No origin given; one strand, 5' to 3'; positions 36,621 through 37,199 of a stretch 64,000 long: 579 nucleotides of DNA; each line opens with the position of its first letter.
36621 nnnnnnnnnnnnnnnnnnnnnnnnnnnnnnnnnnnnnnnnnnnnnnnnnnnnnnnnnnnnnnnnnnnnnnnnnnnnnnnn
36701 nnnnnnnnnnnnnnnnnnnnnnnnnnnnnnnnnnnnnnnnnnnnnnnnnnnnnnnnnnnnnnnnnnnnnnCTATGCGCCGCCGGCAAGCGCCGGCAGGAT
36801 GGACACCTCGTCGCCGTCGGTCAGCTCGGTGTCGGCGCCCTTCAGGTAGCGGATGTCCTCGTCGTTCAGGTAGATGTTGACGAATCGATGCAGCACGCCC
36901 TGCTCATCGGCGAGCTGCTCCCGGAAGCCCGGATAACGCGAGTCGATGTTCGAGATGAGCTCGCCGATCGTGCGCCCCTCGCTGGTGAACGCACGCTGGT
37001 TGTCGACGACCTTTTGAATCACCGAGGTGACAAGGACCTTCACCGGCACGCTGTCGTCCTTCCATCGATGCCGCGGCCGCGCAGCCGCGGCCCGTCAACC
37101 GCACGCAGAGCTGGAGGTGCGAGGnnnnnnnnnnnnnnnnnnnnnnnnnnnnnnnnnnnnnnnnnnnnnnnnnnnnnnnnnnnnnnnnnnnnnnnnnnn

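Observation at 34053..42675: Supercluster for sulfur amino-acid synthesis built on ubiquitin-like sulfur carriers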

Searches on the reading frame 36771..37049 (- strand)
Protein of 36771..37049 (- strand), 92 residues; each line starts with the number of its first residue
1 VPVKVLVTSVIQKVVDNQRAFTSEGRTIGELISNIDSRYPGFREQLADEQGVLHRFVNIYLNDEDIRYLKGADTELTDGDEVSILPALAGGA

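Call 3: search_protein_families(library=pfam, proteins=[window:36771-37049:-], max_evalue=0.01)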
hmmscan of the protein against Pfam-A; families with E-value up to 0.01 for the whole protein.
window:36771-37049:- (92 aa): 3 families
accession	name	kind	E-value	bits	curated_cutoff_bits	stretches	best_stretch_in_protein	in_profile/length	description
PF02597.26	ThiS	-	1.3e-15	58.1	22.5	1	17-91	13-76/76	ThiS family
PF06805.18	Lambda_tail_I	-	0.0035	18.2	23.8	1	10-91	10-83/83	Bacteriophage lambda tail assembly protein I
PF09138.17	Urm1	-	0.0041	17.9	21.8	1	21-91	26-96/96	Urm1 (Ubiquitin related modifier)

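Call 4: search_protein_families(library=ncbifam, proteins=[window:36771-37049:-], max_evalue=0.01)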
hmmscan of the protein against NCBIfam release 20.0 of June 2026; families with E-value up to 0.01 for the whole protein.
window:36771-37049:- (92 aa): 4 families
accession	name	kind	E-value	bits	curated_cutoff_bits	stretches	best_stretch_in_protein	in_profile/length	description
NF041918.1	SAMP1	equivalog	2.1e-14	53.8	60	1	21-91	20-91/91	ubiquitin-like small modifier protein 1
TIGR01687.1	moaD_arch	subfamily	1.4e-13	51.1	49.5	1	4-91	2-88/88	MoaD family protein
NF053661.1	Urm1_like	equivalog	0.001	19.2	70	1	18-91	14-79/79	Urm1-like protein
TIGR01683.1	thiS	equivalog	0.0068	16.7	37.45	1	45-91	18-64/64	sulfur carrier protein ThiS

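Call 54: search_solved_structures(query=window:36771-37049:-, max_evalue=0.01)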
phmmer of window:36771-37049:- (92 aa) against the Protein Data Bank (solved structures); distinct sequences matched with E-value up to 0.01: 7.
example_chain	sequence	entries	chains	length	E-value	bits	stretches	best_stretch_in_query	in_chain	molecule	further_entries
3dwg_C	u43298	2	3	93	6.2e-21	77.6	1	2-91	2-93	9.5 kDa culture filtrate antigen cfp10A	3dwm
4n6e_B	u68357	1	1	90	2.9e-19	72.3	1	2-91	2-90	ThiS/MoaD family protein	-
1v8c_A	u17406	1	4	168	1.3e-10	44.6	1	23-91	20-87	MoaD related protein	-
2m19_A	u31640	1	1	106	4.1e-08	36.7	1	23-91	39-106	Molybdopterin converting factor subunit 1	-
2l52_A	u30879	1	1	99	1.6e-06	31.6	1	25-91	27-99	METHANOSARCINA ACETIVORANS SAMP1 HOMOLOG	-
2g1e_A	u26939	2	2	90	1.1e-05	28.9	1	26-91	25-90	hypothetical protein Ta0895 | Putative uncharacterized protein Ta0895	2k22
1vjk_A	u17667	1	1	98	0.00019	25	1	15-91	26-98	molybdopterin converting factor, subunit 1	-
